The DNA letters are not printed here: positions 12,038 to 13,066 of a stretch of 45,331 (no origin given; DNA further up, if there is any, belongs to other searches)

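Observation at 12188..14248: Two tandem, diverged TIR-domain proteins fused to an unassigned ~120-aa C-terminal module: candidate stand-alone NADase/defence module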

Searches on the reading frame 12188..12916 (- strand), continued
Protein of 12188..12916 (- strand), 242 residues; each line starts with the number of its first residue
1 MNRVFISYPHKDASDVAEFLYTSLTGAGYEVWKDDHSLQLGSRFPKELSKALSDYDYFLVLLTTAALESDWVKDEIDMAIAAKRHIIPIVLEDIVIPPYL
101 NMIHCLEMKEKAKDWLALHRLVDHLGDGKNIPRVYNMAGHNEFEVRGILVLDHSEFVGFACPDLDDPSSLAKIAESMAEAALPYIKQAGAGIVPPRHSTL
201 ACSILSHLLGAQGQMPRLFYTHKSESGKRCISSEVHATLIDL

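Call 47: search_protein_families(library=pfam, proteins=[L010:361-2136:+, L010:2096-3802:+, L010:3795-4355:+, L010:4370-6793:+, L010:6809-8452:+, L010:8449-9429:+, L010:9457-9786:+, L010:10922-11527:+, L010:12106-13674:+, L010:13556-14929:+], max_evalue=0.01)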
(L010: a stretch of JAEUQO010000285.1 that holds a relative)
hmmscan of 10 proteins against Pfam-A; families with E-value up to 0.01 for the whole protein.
L010:361-2136:+ (591 aa): 3 families
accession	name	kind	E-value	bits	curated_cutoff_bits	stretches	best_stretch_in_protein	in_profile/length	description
PF03787.20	RAMPs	-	0.0028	18.6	22.1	0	20-222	11-189/189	RAMP superfamily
PF09700.15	Cas_Cmr3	-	0.0038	17.2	21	1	264-378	259-363/367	CRISPR-associated protein (Cas_Cmr3)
PF06871.16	TraH_2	-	0.0069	16.5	26.3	0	212-267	134-190/208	TraH_2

L010:2096-3802:+ (568 aa): 1 family
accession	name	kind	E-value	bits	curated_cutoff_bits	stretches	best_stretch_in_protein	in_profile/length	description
PF03787.20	RAMPs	-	1.5e-32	114.1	22.1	2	40-245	2-189/189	RAMP superfamily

L010:3795-4355:+ (186 aa): 0 families

L010:4370-6793:+ (807 aa): 2 families
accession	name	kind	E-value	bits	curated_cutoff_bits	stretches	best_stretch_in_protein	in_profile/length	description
PF00313.28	CSD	-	1e-11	44.9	27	1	751-804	10-64/66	'Cold-shock' DNA-binding domain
PF03787.20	RAMPs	-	2.5e-10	41.6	22.1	2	399-601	67-189/189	RAMP superfamily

L010:6809-8452:+ (547 aa): 5 families
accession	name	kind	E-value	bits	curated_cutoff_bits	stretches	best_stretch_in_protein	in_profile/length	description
PF13175.12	AAA_15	-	1.1e-18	68.4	32.1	2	1-60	1-55/374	AAA ATPase domain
PF13304.12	AAA_21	-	2.5e-18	67.6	27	2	382-460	231-302/304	AAA domain, putative AbiEii toxin, Type IV TA system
PF13476.12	AAA_23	-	1.9e-06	29.1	27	1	6-45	2-41/201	AAA domain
PF02463.25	SMC_N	-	0.00066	19.6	40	1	3-61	2-67/220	RecF/RecN/SMC N terminal domain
PF13555.12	AAA_29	-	0.0028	17.8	27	1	6-46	4-45/61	P-loop containing region of AAA domain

L010:8449-9429:+ (326 aa): 1 family
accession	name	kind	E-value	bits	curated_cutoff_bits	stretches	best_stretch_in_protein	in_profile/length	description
PF04326.19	SLFN_AlbA_2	-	4.6e-07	30.8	25.3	1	199-323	19-113/118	Schlafen, AlbA_2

L010:9457-9786:+ (109 aa): 0 families

L010:10922-11527:+ (201 aa): 0 families

L010:12106-13674:+ (522 aa): 1 family
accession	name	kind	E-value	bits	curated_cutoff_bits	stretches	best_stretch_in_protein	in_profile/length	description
PF03544.19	TonB_C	-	1.4e-13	51.5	24.6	1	448-519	2-75/79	Gram-negative bacterial TonB protein C-terminal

L010:13556-14929:+ (457 aa): 1 family
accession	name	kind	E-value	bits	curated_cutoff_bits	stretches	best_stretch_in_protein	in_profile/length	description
PF09623.16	Cas_NE0113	-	8.7e-38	130.6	23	1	93-301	1-191/208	CRISPR-associated protein NE0113 (Cas_NE0113)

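Call 48: fold_search(model_id=the predicted structure, library=pdb)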
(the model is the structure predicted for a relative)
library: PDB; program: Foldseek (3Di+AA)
matches with E <= 10: 1581; with E <= 0.001: 54
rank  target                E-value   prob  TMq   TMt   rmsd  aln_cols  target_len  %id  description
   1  8isy_B                3.6e-06  1.00  0.43  0.24   2.6       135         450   21  Cryo-EM structure of free-state Crt-SPARTA (released 2023-10-18)
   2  8u72_F                4.0e-06  1.00  0.44  0.27   2.4       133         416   22  Cryo-EM structure of the SPARTA oligomer with guide RNA and target DNA (released 2024-06-12)
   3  6o0q_A                5.5e-06  1.00  0.41  0.71   3.2       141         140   24  Crystal structure of the TIR domain from human SARM1 in complex with ribose (released 2019-09-04)
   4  8i87_C                6.6e-06  1.00  0.43  0.27   2.3       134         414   22  Cryo-EM structure of TIR-APAZ/Ago-gRNA-DNA complex (released 2023-07-19)
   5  4w8g                  6.6e-06  1.00  0.41  0.78   3.1       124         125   22  Crystal structure of the TIR domain of the Toll-related Receptor TRR-2 from the lower metazoan Hydra magnipapillata (cry (released 2015-09-09)
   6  9mw2_A                6.6e-06  1.00  0.42  0.77   3.2       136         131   25  Structure of SARM1 TIR domain bound to G6831 (released 2026-02-04)
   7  8spo_I                8.0e-06  1.00  0.44  0.30   2.5       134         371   22  Tetramerized activation of MapSPARTA bound with NAD+ (released 2023-08-23)
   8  8qlp_E                8.5e-06  1.00  0.45  0.28   2.3       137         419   23  CryoEM structure of the RNA/DNA bound SPARTA (BabAgo/TIR-APAZ) tetrameric complex (released 2024-01-31)
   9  8spo_E                1.0e-05  1.00  0.44  0.30   2.5       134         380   22  Tetramerized activation of MapSPARTA bound with NAD+ (released 2023-08-23)
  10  4w8h_A                1.2e-05  1.00  0.41  0.76   3.1       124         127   22  Crystal structure of the TIR domain of the Toll-related Receptor TRR-2 from the lower metazoan Hydra magnipapillata (c (released 2015-09-09)
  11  8oz6_A                1.2e-05  1.00  0.43  0.27   2.4       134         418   21  cryoEM structure of SPARTA complex ligand-free (released 2023-08-16)
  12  8qlp_M                1.5e-05  1.00  0.45  0.28   2.3       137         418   23  CryoEM structure of the RNA/DNA bound SPARTA (BabAgo/TIR-APAZ) tetrameric complex (released 2024-01-31)
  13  8ifk_A                1.5e-05  1.00  0.41  0.26   2.8       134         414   22  Cryo-EM structure of monomeric SPARTA gRNA-ssDNA target complex (released 2024-01-17)
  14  9ugj_B                1.6e-05  1.00  0.40  0.69   3.6       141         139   23  Structure of SARM1 bound to SIR3-ADPR (released 2026-02-18)
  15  6zfx_A                1.7e-05  1.00  0.43  0.18   2.5       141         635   22  hSARM1 GraFix-ed (released 2020-11-18)
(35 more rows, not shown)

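Call 80: find_encoding_contigs(protein=P0015, flank=10000, max_places=2)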
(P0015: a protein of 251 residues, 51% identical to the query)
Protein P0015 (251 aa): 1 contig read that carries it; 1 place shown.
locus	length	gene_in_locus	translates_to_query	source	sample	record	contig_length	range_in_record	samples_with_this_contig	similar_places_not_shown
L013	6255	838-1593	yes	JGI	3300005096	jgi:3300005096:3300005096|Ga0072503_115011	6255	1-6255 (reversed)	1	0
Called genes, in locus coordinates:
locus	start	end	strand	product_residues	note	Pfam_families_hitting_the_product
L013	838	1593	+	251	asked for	PF01582:TIR, PF08937:ThsB_TIR (weak), PF13676:TIR_2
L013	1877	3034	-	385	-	PF04326:SLFN_AlbA_2, PF13749:HATPase_c_4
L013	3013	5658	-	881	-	PF02463:SMC_N (faint), PF13304:AAA_21 (faint)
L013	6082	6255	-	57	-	?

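Call 81: find_encoding_contigs(protein=P0005, flank=10000, max_places=2)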
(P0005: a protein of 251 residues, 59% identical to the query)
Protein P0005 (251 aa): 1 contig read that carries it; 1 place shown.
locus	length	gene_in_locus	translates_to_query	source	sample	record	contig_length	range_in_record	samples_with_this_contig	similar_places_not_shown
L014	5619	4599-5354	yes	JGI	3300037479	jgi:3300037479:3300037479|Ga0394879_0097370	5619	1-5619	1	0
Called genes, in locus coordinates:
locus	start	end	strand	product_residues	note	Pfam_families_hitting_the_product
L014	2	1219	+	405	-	?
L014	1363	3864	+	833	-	PF14516:AAA_35, PF25173:Beta-prop_WDR3_1st, PF23381:Beta-prop_IFT122_1st, PF23409:Beta-prop_EML, PF24805:EIF3I, PF24814:WD40_Prp19, PF25168:Beta-prop_WDR36-Utp21_2nd, PF25174:Beta-prop_THOC3, +52 more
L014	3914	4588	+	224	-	PF18145:SAVED (weak)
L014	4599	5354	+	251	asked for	PF01582:TIR (faint), PF08937:ThsB_TIR (faint), PF13676:TIR_2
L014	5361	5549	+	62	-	-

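Call 82: find_encoding_contigs(protein=P0006, flank=10000, max_places=2)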
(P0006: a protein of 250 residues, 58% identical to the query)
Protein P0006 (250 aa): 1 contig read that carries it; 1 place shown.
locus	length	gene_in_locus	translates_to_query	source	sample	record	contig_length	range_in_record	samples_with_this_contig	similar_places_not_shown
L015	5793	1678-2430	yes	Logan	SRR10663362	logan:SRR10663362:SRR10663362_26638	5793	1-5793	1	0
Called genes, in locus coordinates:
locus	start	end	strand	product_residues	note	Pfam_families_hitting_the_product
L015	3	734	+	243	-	?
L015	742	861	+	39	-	-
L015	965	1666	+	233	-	-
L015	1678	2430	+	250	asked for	PF01582:TIR (weak), PF08937:ThsB_TIR (weak), PF13676:TIR_2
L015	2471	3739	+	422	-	-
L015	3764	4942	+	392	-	PF09623:Cas_NE0113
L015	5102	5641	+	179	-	-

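Call 84: find_related_loci(query=A1, collection=metagenome_contigs, flank=10000)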
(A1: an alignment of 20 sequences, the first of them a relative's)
Query A1 (242 aa) in metagenome_contigs; peptide patterns used: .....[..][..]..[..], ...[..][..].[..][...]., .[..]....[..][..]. (x = any residue, [..] = any of these).
290 stretches matched a pattern; 9 encode a relative of the query (tblastn E <= 1e-3); 9 distinct loci.
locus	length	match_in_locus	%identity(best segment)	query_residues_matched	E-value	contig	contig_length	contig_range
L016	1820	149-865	52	1-242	2e-82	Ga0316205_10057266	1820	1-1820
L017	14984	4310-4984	50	4-232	2e-71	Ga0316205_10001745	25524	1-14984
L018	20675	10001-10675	50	4-232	6e-70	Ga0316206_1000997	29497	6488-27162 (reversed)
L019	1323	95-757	46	1-223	5e-66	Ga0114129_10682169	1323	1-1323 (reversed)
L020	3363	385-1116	43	1-242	8e-60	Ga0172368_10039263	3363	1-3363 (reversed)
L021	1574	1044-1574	47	1-177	6e-48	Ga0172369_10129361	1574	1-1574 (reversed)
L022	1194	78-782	34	1-239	5e-40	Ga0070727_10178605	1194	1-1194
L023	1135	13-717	34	1-239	4e-40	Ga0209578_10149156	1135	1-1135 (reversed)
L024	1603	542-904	36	3-125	7e-19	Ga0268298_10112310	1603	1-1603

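Call 87: search_protein_families(library=pfam, proteins=[L018:1420-2409:+, L018:2482-5172:+, L018:5184-5645:+, L018:5605-6372:+, L018:6378-7352:+, L018:7349-9085:+, L018:10848-11894:-, L018:12182-15163:+, L018:15198-16853:+, L018:16879-18144:-], max_evalue=0.01)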
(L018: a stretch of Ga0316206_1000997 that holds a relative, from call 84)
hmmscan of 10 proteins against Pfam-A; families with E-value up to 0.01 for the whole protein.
L018:1420-2409:+ (329 aa): 2 families
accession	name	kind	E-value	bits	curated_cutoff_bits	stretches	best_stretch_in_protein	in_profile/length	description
PF10040.14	CRISPR_Cas6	-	9.5e-20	71.6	25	1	199-323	1-89/89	CRISPR-associated endoribonuclease Cas6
PF12630.12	Pox_polyA_pol_N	-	0.0018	19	27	1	219-295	19-94/108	Poxvirus poly(A) polymerase N-terminal domain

L018:2482-5172:+ (896 aa): 5 families
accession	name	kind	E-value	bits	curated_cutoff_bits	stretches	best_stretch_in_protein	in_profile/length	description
PF22335.1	Cas10-Cmr2_palm2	-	1.1e-30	106.9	27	1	645-777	2-132/133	Cas10/Cmr2, second palm domain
PF18211.6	Csm1_B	-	2.8e-20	72.4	26.4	1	332-423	3-94/94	Csm1 subunit domain B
PF18019.7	Cas3_HD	-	2.9e-06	27.9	23.1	1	14-113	53-130/207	Cas3, HD domain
PF01966.28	HD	-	0.00011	22.9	22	1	13-115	22-89/116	HD domain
PF24391.1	HD-CE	-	0.0067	16.6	27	0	18-118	39-153/263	HD-CE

L018:5184-5645:+ (153 aa): 1 family
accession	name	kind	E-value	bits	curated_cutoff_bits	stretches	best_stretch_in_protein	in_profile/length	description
PF03750.18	Csm2_III-A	-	1.8e-14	54.9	24.8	1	48-151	11-112/115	Csm2 Type III-A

L018:5605-6372:+ (255 aa): 1 family
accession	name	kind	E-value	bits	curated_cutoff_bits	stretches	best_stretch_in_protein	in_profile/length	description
PF03787.20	RAMPs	-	4.2e-19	70.2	22.1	1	30-235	1-189/189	RAMP superfamily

L018:6378-7352:+ (324 aa): 0 families

L018:7349-9085:+ (578 aa): 2 families
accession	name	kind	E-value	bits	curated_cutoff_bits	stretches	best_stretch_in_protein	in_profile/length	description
PF03787.20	RAMPs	-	3.2e-07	31.5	22.1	1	12-254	2-138/189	RAMP superfamily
PF06663.18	CNK2_3_dom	-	0.0024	18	27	1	436-524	43-134/212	Connector enhancer of kinase suppressor of ras 2/3 domain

L018:10848-11894:- (348 aa): 1 family
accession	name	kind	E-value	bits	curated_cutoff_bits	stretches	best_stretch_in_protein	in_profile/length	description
PF01791.15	DeoC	-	4.7e-64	216.6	23.8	1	68-324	2-229/229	DeoC/LacD family aldolase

L018:12182-15163:+ (993 aa): 11 families
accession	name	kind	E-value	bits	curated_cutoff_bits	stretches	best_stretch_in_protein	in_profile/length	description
PF01739.24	CheR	-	2.1e-56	190.9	27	1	303-494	1-194/195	CheR methyltransferase, SAM binding domain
PF01339.22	CheB_methylest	-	3.6e-56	190.1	24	1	35-209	1-174/174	CheB methylesterase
PF13596.12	PAS_10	-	2.4e-27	96.1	22.1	1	762-864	3-105/106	PAS domain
PF03705.20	CheR_N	-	5e-16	58.6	27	1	238-290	1-53/53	CheR methyltransferase, all-alpha domain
PF08448.16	PAS_4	-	4.6e-08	33.7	23.1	0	817-865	55-106/110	PAS fold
PF17675.6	APG6_N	-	0.00076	20.4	45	1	673-768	15-105/132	Apg6 coiled-coil region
PF08614.16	ATG16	-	0.0014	19.3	33.7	1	659-768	59-168/200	Autophagy protein 16 (ATG16)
PF18709.6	DLP_helical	-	0.0026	17.6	25.5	0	687-753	61-125/340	Dynamin-like helical domain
PF05701.16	WEMBL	-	0.0029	16.8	35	1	674-759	257-343/562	Weak chloroplast movement under blue light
PF00989.32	PAS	-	0.0051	17.3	22.6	0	882-942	4-63/113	PAS fold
PF06818.20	Fez1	-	0.0099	16.8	34.4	0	696-762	39-105/199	Fez1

L018:15198-16853:+ (551 aa): 7 families
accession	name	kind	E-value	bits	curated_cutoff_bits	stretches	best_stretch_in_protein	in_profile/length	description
PF02518.31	HATPase_c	-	8.8e-24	84.5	26.4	1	440-547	2-109/111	Histidine kinase-, DNA gyrase B-, and HSP90-like ATPase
PF08448.16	PAS_4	-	2.4e-08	34.6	23.1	1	200-305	2-108/110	PAS fold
PF00512.31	HisKA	-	3.1e-07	30.8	26.9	1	329-395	3-64/66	His Kinase A (phospho-acceptor) domain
PF13426.13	PAS_9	-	6.9e-07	29.9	27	1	85-180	8-103/103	PAS domain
PF14501.12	HATPase_c_5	-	7e-06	26.3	22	1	444-530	6-87/102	GHKL domain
PF00989.32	PAS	-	2.2e-05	24.9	22.6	1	70-167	3-101/113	PAS fold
PF13188.13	PAS_8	-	0.0001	22.5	21.8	0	69-121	2-51/65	PAS domain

L018:16879-18144:- (421 aa): 1 family
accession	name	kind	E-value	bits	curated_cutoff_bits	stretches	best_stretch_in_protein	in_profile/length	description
PF12094.14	DUF3570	-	3.2e-94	316.6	25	1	14-400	3-398/427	Protein of unknown function (DUF3570)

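Call 100: find_related_loci(query=A1, collection=viral_contigs, flank=8000)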
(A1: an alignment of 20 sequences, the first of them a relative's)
Query A1 (242 aa) in viral_contigs; peptide patterns used: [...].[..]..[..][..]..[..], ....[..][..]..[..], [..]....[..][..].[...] (x = any residue, [..] = any of these).
37 stretches matched a pattern; 5 encode a relative of the query (tblastn E <= 1e-3); 5 distinct loci.
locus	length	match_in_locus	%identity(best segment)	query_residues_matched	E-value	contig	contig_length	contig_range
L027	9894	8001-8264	32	3-90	7e-13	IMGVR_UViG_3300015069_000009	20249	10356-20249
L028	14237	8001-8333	29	4-111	4e-10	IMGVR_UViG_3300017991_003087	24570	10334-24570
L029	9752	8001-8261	32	3-90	2e-9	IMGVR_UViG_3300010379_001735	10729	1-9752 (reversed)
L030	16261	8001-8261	29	4-90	1e-8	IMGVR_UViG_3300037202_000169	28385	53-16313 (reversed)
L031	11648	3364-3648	25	3-96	1e-4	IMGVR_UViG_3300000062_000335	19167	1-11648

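Call 101: search_protein_families(library=pfam, proteins=[L004:3572-4327:+, L015:965-1666:+, L014:3914-4588:+, L015:2471-3739:+, L005:867-1865:+, L010:9457-9786:+, L009:10444-10893:+], max_evalue=0.1)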
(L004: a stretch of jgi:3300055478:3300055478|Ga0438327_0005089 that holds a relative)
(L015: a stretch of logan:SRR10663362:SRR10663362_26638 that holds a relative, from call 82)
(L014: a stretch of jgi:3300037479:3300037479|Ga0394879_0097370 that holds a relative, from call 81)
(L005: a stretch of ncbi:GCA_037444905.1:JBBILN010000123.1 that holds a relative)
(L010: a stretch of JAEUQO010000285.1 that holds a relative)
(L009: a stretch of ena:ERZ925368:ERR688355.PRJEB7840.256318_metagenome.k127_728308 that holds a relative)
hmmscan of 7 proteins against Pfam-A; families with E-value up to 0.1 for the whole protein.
L004:3572-4327:+ (251 aa): 0 families

L015:965-1666:+ (233 aa): 2 families
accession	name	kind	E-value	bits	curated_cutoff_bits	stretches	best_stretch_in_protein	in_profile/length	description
PF07208.16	DUF1414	-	0.019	15.4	25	1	27-50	9-32/44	Protein of unknown function (DUF1414)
PF02687.27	FtsX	-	0.04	14.4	25.5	1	10-71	45-105/120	FtsX-like permease C-terminal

L014:3914-4588:+ (224 aa): 1 family
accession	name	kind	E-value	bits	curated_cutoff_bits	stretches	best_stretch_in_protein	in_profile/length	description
PF18145.6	SAVED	-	1.2e-07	32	26.2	1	27-165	54-186/190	SMODS-associated and fused to various effectors sensor domain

L015:2471-3739:+ (422 aa): 3 families
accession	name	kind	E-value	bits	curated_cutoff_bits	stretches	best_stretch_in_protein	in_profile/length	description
PF07246.16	Phlebovirus_NSM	-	0.0004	20.3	27.2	1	131-201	192-262/264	Phlebovirus nonstructural protein NS-M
PF25064.1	ARM_TT21_5th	-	0.032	15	27.8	0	256-360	8-110/117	TT21 fifth ARM repeats domain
PF08787.18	Alginate_lyase2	-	0.057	13.6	29.7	1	223-274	165-211/225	Alginate lyase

L005:867-1865:+ (332 aa): 1 family
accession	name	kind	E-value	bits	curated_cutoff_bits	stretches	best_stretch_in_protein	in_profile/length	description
PF23424.1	DUF7112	-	0.05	14.4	27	1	235-279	70-114/140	Family of unknown function (DUF7112)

L010:9457-9786:+ (109 aa): 1 family
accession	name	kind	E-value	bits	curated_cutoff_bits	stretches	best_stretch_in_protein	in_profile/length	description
PF17258.7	DUF5324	-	0.079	13.1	27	1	12-70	45-103/220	Family of unknown function (DUF5324)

L009:10444-10893:+ (150 aa): 3 families
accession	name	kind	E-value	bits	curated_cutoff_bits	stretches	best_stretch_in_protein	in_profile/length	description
PF13676.11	TIR_2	-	8.4e-23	81.6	28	1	8-122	1-113/122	TIR domain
PF01582.25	TIR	-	6.9e-16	59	21.3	1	5-101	1-97/179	TIR domain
PF08357.16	SEFIR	-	0.021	15.5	23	1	7-99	2-98/150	SEFIR domain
